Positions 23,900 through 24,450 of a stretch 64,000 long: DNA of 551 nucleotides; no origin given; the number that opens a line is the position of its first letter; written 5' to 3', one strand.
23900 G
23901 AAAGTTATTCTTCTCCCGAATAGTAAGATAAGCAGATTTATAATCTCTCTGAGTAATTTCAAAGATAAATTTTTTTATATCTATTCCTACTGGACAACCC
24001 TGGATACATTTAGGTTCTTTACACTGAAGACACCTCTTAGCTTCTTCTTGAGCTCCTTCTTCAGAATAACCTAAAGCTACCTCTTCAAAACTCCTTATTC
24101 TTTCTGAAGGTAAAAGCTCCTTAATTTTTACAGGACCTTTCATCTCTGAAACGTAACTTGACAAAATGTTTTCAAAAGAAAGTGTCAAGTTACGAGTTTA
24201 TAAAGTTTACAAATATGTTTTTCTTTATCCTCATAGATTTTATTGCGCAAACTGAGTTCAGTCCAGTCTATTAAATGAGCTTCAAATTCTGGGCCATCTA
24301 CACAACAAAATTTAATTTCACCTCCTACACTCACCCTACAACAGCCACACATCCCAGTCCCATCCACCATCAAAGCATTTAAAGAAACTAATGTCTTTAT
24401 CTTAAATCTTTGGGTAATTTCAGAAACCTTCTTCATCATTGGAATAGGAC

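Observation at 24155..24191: Palindromic element wedged between nfnA and nfnB, overlapping the nfnA stop and ending 11 nt before the nfnB start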

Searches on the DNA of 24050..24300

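Call 63: search_rna_families(source=window, start=24050, end=24300, threshold=evalue, max_evalue=10)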
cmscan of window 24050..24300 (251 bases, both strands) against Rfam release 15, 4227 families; matches with E-value up to 10: 9.
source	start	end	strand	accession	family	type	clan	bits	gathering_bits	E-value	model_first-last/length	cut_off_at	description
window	24146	24243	+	RF00477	snosnR66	Gene; snRNA; snoRNA; CD-box;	-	18.6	65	2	1-104/104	no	Small nucleolar RNA snR66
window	24099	24194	-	RF02366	Yfr19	Gene; sRNA;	-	17.1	70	4.2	1-82/82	no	Cyanobacterial functional RNA 19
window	24147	24208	-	RF02386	sau-19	Gene; sRNA;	-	17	80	1.7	1-75/75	no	Staphylococcus sRNA sau-19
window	24097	24119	+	RF01113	BMV3_UPD-PK3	Cis-reg;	-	16.9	36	5.1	1-23/23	no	Pseudoknot of upstream pseudoknot domain (UPD) of the 3'UTR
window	24050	24226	-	RF01577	RNase_P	Gene; ribozyme;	CL00002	16.8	100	1.3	293-477/626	3'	Plasmodium RNase_P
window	24142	24209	+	RF03709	MIR1878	Gene; miRNA;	-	16.6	70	1.6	1-100/100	no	MIR1878 microRNA precursor family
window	24059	24148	-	RF00571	SNORD65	Gene; snRNA; snoRNA; CD-box;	CL00057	15.3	41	0.61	1-73/73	no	Small nucleolar RNA SNORD65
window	24140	24240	-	RF00132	snoR24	Gene; snRNA; snoRNA; CD-box;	-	15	38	5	1-92/92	no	Small nucleolar RNA R24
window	24151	24195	+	RF03664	MIR6288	Gene; miRNA;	-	14.8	74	3.3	1-92/92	no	MIR6288 microRNA precursor family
